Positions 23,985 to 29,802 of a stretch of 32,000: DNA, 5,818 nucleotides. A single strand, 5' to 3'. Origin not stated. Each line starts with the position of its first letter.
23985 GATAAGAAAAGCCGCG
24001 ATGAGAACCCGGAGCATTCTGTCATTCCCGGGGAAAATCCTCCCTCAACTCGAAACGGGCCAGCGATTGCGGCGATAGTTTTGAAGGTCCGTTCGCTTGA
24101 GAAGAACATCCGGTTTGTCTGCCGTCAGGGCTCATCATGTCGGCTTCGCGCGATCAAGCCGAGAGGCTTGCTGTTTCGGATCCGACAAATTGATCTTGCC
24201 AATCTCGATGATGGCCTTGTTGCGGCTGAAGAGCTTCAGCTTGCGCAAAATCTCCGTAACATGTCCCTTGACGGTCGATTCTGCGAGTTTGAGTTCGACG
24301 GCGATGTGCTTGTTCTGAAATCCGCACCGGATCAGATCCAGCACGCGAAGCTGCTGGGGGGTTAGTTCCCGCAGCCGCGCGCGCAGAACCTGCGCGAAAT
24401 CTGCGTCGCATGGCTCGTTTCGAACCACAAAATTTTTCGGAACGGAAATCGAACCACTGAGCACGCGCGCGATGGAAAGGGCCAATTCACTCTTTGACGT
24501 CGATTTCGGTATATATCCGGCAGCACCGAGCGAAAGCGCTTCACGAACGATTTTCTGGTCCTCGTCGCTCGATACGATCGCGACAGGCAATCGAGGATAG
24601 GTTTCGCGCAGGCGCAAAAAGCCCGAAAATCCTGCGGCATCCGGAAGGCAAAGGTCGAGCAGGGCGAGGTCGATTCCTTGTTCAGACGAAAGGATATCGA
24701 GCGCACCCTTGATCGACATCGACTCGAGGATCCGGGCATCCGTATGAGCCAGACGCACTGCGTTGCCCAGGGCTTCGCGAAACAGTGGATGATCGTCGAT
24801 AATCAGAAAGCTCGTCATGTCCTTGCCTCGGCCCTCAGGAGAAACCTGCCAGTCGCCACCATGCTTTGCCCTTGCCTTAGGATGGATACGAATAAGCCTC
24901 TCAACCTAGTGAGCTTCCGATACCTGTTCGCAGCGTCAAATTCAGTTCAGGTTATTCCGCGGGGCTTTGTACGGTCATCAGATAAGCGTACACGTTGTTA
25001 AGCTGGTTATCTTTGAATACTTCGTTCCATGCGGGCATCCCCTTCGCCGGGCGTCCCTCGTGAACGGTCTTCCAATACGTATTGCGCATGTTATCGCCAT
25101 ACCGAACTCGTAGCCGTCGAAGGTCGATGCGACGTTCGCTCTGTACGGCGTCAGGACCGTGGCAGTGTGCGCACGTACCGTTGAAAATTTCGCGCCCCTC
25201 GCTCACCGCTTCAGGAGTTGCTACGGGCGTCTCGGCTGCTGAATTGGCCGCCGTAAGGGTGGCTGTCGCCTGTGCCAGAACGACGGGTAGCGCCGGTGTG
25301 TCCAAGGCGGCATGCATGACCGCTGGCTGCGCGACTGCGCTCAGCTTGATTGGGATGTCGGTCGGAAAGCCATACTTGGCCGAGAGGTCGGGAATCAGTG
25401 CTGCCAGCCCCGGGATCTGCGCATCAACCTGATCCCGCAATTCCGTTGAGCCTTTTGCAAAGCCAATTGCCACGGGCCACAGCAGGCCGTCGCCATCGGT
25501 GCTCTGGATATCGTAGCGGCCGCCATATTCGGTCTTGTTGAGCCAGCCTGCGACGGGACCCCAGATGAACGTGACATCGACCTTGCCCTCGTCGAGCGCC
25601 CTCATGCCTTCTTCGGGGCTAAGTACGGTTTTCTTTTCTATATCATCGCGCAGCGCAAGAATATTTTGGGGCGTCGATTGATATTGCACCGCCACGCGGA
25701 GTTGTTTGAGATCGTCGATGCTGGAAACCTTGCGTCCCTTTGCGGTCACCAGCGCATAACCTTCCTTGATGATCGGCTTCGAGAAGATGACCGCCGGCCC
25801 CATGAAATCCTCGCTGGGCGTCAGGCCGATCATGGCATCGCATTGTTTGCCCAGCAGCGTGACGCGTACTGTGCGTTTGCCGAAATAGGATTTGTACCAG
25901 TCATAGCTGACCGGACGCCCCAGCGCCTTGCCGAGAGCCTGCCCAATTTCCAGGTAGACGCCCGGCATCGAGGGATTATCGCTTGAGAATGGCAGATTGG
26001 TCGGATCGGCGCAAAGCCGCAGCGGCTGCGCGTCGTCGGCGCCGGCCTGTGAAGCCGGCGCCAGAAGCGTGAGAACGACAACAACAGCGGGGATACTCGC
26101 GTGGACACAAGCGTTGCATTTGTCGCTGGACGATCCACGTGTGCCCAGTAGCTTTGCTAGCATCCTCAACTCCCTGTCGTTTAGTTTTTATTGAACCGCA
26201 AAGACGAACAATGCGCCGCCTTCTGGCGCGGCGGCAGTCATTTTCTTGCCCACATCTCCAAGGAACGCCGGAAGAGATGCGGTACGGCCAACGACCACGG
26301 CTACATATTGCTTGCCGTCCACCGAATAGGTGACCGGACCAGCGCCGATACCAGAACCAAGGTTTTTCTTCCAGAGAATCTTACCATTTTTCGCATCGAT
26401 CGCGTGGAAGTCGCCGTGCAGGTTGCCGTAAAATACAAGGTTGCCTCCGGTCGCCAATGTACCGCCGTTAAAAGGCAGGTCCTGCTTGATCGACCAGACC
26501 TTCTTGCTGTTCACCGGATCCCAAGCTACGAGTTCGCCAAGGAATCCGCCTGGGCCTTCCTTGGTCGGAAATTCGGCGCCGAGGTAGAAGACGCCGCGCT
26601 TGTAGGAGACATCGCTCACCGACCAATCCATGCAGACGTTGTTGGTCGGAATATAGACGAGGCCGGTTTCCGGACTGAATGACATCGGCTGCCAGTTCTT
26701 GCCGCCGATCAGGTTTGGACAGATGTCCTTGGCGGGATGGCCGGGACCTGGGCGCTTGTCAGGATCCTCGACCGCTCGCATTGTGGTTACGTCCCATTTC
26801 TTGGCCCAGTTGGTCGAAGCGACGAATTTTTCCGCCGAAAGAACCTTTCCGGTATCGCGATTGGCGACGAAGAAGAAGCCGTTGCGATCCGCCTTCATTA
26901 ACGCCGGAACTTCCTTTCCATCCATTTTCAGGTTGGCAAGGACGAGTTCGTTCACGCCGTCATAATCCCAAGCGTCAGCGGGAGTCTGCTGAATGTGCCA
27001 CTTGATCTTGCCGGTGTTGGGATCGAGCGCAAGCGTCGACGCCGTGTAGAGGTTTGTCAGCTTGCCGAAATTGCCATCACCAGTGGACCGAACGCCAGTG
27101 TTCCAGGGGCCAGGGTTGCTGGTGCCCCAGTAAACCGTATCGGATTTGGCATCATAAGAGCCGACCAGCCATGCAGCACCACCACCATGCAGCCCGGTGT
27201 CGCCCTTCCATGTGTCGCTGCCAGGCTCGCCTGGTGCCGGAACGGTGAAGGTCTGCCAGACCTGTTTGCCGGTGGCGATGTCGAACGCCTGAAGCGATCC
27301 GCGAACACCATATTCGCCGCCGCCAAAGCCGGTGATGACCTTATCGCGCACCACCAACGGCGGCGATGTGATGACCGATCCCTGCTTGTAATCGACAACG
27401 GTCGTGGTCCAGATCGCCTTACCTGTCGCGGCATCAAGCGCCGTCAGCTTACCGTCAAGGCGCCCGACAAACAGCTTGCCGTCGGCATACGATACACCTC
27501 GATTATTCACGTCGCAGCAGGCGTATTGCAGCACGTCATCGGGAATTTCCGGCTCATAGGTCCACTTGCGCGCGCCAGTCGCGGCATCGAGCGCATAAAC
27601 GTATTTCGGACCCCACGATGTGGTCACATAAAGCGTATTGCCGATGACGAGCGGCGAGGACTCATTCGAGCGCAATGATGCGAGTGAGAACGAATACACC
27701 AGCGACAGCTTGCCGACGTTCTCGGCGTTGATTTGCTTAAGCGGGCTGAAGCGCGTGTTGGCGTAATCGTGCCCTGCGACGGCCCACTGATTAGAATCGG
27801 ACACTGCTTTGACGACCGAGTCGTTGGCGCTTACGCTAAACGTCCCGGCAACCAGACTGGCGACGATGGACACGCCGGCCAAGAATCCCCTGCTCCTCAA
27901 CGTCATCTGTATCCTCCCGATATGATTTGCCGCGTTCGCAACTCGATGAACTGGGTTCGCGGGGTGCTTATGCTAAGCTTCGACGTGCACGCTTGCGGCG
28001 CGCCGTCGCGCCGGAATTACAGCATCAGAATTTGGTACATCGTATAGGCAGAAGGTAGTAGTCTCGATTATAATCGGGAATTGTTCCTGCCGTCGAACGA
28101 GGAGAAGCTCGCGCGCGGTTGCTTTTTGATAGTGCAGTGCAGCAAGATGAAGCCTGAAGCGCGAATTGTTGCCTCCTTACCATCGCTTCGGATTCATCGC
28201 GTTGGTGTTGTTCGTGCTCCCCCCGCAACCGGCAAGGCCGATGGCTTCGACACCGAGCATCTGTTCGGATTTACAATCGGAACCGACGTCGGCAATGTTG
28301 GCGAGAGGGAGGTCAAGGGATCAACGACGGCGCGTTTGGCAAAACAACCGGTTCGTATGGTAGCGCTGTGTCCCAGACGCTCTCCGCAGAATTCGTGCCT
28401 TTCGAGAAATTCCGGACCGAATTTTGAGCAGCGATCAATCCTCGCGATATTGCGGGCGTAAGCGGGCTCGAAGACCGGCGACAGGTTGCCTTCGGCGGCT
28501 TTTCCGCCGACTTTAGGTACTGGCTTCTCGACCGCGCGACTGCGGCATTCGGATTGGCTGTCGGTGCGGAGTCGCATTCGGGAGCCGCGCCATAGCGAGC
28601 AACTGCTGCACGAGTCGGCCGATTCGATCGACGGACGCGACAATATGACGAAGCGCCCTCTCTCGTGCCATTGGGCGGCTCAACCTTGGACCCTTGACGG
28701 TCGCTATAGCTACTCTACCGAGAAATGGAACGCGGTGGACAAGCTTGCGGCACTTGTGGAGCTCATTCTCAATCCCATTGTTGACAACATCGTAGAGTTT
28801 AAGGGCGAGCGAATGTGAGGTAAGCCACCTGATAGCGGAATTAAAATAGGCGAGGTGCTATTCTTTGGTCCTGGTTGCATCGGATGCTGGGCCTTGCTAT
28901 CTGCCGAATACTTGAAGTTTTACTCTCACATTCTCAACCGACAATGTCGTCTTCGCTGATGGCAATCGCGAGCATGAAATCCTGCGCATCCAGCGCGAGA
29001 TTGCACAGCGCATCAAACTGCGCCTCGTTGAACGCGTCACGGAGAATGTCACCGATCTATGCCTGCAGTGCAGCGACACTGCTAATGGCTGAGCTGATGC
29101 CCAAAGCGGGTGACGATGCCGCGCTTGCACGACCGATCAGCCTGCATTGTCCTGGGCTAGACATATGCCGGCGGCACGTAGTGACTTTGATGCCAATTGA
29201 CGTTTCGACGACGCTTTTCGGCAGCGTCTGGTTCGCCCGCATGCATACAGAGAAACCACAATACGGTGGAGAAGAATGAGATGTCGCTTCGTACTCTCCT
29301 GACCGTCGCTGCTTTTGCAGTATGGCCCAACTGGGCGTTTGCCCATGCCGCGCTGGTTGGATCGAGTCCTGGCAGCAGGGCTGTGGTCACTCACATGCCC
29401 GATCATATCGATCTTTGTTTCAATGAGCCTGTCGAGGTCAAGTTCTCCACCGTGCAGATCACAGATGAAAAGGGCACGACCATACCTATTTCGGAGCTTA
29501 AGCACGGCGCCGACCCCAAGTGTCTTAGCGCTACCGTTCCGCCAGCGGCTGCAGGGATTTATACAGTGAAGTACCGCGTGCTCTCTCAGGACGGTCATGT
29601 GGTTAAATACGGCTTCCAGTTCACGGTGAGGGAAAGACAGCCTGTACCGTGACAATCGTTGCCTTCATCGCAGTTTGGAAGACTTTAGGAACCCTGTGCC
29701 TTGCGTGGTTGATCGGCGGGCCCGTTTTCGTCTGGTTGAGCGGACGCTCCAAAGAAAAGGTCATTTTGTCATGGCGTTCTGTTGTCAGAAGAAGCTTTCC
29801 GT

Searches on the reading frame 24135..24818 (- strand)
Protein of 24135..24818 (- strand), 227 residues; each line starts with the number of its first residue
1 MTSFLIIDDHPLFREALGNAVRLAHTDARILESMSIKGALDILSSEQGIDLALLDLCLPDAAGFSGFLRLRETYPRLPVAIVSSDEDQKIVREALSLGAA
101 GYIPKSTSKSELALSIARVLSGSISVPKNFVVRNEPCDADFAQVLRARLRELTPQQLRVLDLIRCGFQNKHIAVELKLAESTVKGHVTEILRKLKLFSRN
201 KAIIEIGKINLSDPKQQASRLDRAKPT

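Call 12: search_protein_families(library=pfam, proteins=[window:24135-24818:-], max_evalue=0.001)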
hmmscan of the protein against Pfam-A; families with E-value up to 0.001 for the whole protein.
window:24135-24818:- (227 aa): 3 families
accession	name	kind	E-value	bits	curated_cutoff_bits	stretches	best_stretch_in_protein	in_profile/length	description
PF00072.30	Response_reg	-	2e-19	70.2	30.2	1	5-114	2-108/111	Response regulator receiver domain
PF00196.25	GerE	-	3.6e-13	49.4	23.5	1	152-204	3-55/57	Bacterial regulatory proteins, luxR family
PF08281.18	Sigma70_r4_2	-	7.9e-05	22.7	25.7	1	144-194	3-54/54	Sigma-70, region 4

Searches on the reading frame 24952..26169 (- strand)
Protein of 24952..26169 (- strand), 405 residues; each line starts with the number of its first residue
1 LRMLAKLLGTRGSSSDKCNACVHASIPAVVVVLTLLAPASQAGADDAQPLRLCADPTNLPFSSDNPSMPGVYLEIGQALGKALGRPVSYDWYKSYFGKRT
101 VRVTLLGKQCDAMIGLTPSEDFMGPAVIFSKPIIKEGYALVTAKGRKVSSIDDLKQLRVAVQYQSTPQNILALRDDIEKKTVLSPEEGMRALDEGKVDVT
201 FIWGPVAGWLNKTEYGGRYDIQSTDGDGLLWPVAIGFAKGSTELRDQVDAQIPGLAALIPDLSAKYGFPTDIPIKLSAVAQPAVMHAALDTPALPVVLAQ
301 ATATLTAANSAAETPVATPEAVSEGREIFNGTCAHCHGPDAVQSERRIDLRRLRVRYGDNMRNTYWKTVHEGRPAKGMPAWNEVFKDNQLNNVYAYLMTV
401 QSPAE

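Call 12: search_protein_families(library=pfam, proteins=[window:24952-26169:-], max_evalue=0.001)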
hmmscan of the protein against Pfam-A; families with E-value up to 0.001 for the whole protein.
window:24952-26169:- (405 aa): 4 families
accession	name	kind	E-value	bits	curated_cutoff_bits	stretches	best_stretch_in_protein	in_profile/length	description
PF13442.11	Cytochrome_CBB3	-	2.7e-10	40.9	27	1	321-397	2-68/68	Cytochrome C oxidase, cbb3-type, subunit III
PF00034.26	Cytochrom_C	-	1.3e-05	26.9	21.3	1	323-400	2-89/90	Cytochrome c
PF00497.25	SBP_bac_3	-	5.6e-05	23.3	26.4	1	50-252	1-113/132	Bacterial extracellular solute-binding proteins, family 3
PF14495.11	Cytochrom_C550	-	0.00029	21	27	1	302-364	7-68/136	Cytochrome c-550 domain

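Call 49: search_protein_families(library=ncbifam, proteins=[window:24952-26169:-], max_evalue=0.001)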
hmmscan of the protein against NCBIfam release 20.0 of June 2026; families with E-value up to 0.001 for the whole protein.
window:24952-26169:- (405 aa): 12 families
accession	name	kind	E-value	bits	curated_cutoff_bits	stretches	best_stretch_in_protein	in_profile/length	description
TIGR03871.1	ABC_peri_MoxJ_2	subfamily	6.8e-26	91.3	212.15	1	50-269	2-230/232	quinoprotein dehydrogenase-associated putative ABC transporter substrate-binding protein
TIGR01096.1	3A0103s03R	subfamily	1.5e-10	41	256.35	1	31-252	8-233/250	lysine/arginine/ornithine ABC transporter substrate-binding protein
NF011054.0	PRK14486.1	equivalog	5.9e-10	39.1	447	1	307-401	199-291/294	putative bifunctional cbb3-type cytochrome c oxidase subunit II/cytochrome c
TIGR03870.1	ABC_MoxJ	equivalog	1.8e-09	37.5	258.1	1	50-161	2-111/246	methanol oxidation system protein MoxJ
NF045930.1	Cytc6PetJCyano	equivalog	3.6e-09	36.5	135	1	305-399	11-104/110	cytochrome c6 PetJ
TIGR00782.1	ccoP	equivalog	2e-08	33.9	179.95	1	317-399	198-280/285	cytochrome-c oxidase, cbb3-type subunit III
TIGR04494.1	c550_PedF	equivalog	8.7e-08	32.1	122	1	279-401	15-131/133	cytochrome c-550 PedF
NF041764.1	ArtI_Ecoli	equivalog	3.6e-06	26.6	522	1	30-251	4-223/243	arginine ABC transporter substrate-binding protein ArtI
TIGR03045.1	PS_II_C550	equivalog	1.2e-05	25.1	177.75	1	282-352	13-81/159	photosystem II cytochrome c-550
NF011583.0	PRK15007.1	subfamily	7.2e-05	22.2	358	1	31-250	5-222/243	arginine ABC transporter substrate-binding protein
NF050122.1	bc1_QcrC_actin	exception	0.00011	21.6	200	1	300-341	20-60/253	cytochrome bc1 complex diheme cytochrome c subunit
NF007029.0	PRK09495.1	equivalog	0.00092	19.1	303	0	104-252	78-226/248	glutamine ABC transporter substrate-binding protein GlnH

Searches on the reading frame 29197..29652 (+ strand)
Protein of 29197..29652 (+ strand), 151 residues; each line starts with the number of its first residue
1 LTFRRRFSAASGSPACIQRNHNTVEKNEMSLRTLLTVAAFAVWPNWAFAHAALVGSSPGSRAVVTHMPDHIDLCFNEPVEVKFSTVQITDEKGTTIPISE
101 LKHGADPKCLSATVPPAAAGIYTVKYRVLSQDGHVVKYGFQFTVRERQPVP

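Call 49: search_protein_families(library=ncbifam, proteins=[window:29197-29652:+], max_evalue=0.001)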
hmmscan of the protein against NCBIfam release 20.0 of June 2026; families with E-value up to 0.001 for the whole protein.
window:29197-29652:+ (151 aa): 2 families
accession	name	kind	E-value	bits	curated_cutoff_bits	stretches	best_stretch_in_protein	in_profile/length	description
NF033814.1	copper_CopC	equivalog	2.8e-20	72.7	95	1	44-145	5-107/107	copper homeostasis periplasmic binding protein CopC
NF007636.0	PRK10301.1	equivalog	3.2e-14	52.9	129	1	30-145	7-124/124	CopC domain-containing protein YobA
